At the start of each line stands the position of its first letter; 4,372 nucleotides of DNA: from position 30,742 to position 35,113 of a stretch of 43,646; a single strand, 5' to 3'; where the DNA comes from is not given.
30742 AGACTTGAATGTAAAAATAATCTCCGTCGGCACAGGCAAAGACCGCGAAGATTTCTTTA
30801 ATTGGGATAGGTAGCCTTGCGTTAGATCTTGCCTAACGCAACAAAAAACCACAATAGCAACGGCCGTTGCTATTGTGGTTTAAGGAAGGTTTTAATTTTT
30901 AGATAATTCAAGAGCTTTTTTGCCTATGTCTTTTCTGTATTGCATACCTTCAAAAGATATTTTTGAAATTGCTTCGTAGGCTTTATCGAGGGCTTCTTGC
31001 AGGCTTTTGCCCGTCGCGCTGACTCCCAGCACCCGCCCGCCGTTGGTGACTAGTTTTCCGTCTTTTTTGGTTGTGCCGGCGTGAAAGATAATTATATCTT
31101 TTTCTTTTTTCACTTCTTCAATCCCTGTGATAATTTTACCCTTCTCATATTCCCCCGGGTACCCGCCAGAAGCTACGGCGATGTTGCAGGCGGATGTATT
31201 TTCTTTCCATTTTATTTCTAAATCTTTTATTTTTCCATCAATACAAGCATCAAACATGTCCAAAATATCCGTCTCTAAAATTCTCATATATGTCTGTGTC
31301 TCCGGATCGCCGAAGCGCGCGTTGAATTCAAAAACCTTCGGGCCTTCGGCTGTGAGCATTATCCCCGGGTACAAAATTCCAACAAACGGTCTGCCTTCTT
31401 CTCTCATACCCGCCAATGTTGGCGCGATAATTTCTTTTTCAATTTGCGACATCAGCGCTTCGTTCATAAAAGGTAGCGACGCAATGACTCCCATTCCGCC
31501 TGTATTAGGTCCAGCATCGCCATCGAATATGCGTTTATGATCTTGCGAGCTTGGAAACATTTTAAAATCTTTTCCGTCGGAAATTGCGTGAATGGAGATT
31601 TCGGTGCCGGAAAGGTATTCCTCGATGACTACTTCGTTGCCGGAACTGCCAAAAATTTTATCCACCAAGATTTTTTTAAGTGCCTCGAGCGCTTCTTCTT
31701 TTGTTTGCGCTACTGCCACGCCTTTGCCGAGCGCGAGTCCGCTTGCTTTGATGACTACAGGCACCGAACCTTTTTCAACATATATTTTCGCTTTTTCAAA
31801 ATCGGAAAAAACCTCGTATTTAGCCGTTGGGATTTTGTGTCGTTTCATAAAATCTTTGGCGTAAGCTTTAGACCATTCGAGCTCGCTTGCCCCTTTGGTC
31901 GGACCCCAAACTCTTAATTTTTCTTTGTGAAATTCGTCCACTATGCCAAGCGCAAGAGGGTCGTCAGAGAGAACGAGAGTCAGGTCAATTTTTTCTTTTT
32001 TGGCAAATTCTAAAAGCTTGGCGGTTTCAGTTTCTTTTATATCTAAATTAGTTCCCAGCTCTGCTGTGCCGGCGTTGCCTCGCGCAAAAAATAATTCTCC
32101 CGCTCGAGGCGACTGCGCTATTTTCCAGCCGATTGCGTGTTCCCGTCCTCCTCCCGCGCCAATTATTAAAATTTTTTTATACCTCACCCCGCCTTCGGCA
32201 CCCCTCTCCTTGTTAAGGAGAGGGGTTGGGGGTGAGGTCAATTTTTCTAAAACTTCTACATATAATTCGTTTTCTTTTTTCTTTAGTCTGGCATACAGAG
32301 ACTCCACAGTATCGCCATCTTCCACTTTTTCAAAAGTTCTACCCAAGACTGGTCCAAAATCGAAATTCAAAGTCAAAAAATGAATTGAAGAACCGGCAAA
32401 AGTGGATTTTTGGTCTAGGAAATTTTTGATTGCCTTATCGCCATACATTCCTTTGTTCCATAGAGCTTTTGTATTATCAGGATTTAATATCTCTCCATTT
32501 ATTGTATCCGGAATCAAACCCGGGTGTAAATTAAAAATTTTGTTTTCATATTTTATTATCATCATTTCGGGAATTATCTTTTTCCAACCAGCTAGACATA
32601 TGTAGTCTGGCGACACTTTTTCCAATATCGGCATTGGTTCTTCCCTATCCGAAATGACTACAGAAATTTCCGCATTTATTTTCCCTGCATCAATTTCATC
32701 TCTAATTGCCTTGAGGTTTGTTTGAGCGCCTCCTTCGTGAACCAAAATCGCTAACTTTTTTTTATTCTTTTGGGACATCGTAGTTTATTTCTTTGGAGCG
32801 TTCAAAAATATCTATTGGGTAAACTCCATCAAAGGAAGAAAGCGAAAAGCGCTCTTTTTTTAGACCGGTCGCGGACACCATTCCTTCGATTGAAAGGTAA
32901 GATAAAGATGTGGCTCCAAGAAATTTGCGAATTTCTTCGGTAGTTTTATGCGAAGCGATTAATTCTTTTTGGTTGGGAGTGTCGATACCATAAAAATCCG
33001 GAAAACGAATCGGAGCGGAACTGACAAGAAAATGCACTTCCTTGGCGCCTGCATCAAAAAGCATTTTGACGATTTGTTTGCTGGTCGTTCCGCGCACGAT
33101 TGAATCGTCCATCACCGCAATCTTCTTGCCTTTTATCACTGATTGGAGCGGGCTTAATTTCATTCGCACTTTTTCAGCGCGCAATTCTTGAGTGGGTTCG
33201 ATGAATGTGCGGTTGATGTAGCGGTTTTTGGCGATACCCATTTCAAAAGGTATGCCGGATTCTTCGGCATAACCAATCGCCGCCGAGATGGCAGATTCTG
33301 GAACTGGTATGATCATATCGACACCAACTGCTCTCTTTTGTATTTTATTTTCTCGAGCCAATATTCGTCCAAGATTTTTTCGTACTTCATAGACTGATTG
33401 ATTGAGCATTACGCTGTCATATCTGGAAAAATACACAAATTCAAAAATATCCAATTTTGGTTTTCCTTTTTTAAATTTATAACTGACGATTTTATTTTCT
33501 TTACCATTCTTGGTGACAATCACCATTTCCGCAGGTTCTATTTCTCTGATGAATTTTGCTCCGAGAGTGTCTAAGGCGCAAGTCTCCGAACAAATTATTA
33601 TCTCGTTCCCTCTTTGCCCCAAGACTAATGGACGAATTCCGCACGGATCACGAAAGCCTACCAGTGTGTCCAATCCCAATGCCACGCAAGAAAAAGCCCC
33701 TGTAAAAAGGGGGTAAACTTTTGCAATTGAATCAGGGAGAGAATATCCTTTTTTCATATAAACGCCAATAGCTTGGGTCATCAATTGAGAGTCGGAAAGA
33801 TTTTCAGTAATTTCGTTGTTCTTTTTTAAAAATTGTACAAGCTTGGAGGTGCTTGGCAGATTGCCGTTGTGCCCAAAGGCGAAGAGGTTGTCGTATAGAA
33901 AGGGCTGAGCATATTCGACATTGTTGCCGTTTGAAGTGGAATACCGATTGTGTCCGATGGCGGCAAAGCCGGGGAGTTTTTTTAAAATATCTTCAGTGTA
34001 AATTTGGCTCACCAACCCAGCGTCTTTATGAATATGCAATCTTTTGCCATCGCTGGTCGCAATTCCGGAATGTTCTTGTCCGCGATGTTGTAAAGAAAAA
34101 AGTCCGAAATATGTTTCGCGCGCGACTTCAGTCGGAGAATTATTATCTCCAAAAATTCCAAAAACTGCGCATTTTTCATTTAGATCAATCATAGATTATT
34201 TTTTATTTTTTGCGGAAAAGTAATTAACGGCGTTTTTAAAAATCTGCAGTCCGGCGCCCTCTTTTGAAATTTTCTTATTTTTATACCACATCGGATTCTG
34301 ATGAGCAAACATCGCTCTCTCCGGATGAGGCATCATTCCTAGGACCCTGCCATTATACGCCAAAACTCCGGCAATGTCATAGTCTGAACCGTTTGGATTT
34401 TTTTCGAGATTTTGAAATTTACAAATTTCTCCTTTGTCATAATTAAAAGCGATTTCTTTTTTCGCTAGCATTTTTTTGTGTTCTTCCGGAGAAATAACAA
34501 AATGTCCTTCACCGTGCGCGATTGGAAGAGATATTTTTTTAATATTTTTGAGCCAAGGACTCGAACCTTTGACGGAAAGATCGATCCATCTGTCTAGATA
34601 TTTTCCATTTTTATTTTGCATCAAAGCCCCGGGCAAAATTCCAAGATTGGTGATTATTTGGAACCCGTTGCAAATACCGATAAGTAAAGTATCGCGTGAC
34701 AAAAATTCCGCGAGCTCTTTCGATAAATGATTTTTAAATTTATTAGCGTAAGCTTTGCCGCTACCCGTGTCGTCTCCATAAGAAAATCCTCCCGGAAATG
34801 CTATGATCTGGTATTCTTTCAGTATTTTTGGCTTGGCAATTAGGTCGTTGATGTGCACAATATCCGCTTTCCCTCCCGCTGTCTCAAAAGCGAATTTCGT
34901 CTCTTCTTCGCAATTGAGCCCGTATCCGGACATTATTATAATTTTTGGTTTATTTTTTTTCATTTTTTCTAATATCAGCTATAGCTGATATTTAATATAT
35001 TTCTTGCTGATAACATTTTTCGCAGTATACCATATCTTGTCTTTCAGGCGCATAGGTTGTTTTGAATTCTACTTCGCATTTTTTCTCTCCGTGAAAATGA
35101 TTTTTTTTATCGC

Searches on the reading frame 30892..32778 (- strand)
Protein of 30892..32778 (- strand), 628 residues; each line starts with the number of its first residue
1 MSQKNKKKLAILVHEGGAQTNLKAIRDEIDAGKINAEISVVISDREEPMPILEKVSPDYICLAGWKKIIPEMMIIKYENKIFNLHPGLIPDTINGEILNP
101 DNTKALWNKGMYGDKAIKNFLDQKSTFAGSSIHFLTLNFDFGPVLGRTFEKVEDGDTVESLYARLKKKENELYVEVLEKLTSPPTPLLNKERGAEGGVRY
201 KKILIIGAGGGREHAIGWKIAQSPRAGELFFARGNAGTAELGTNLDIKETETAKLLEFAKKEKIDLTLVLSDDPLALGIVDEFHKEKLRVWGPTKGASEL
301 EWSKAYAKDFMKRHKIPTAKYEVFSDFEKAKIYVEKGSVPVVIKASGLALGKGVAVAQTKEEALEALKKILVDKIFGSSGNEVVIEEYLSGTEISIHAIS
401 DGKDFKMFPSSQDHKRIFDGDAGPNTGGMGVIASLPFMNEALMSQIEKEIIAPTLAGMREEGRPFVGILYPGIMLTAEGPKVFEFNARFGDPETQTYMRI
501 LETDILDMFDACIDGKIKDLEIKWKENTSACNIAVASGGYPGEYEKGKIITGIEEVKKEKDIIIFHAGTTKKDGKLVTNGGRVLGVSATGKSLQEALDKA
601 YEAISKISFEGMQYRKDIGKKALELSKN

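Call 99: search_protein_families(library=pfam, proteins=[window:30892-32778:-], max_evalue=0.00001)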
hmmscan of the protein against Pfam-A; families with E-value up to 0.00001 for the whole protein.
window:30892-32778:- (628 aa): 6 families
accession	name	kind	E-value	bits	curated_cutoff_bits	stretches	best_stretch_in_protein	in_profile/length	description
PF01071.24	GARS_A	-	5.8e-80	268.1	27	1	303-494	2-194/194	Phosphoribosylglycinamide synthetase, ATP-grasp (A) domain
PF02843.22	GARS_C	-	1.2e-35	122.2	34.8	1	530-621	1-92/92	Phosphoribosylglycinamide synthetase, C domain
PF02844.21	GARS_N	-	9.6e-30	103.7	29.5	1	202-301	2-100/100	Phosphoribosylglycinamide synthetase, N domain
PF00551.24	Formyl_trans_N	-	2.5e-19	70.2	26.1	1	52-177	75-181/181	Formyl transferase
PF02786.22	CPSase_L_D2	-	5.9e-07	29.6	19.8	1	304-404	2-105/211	Carbamoyl-phosphate synthase L chain, ATP binding domain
PF02222.28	ATP-grasp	-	7.6e-06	26.1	27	0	310-411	2-100/179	ATP-grasp domain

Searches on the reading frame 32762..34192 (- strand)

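Call 99: search_protein_families(library=pfam, proteins=[window:32762-34192:-], max_evalue=0.00001)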
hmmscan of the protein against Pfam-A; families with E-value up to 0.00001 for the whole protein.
window:32762-34192:- (476 aa): 2 families
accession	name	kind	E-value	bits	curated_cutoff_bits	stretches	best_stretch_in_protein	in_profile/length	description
PF13522.11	GATase_6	-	6.4e-09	36.4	27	1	77-203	12-130/130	Glutamine amidotransferase domain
PF13537.11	GATase_7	-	1.2e-07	32.2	25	1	92-207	10-121/123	Glutamine amidotransferase domain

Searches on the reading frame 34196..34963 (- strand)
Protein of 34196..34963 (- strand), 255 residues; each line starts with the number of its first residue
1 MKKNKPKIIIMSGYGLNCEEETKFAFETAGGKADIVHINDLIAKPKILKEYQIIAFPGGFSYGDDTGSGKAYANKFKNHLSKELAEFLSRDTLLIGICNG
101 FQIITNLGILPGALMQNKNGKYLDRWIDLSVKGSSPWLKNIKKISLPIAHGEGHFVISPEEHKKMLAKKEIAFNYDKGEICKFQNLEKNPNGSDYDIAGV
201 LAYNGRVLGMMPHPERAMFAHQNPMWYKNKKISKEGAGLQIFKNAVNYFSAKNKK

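Call 99: search_protein_families(library=pfam, proteins=[window:34196-34963:-], max_evalue=0.00001)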
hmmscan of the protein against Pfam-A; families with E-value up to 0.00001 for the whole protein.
window:34196-34963:- (255 aa): 1 family
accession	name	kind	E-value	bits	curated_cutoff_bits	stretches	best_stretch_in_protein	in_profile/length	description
PF13507.12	GATase_5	-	1.8e-72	244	27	1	5-249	1-260/260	CobB/CobQ-like glutamine amidotransferase domain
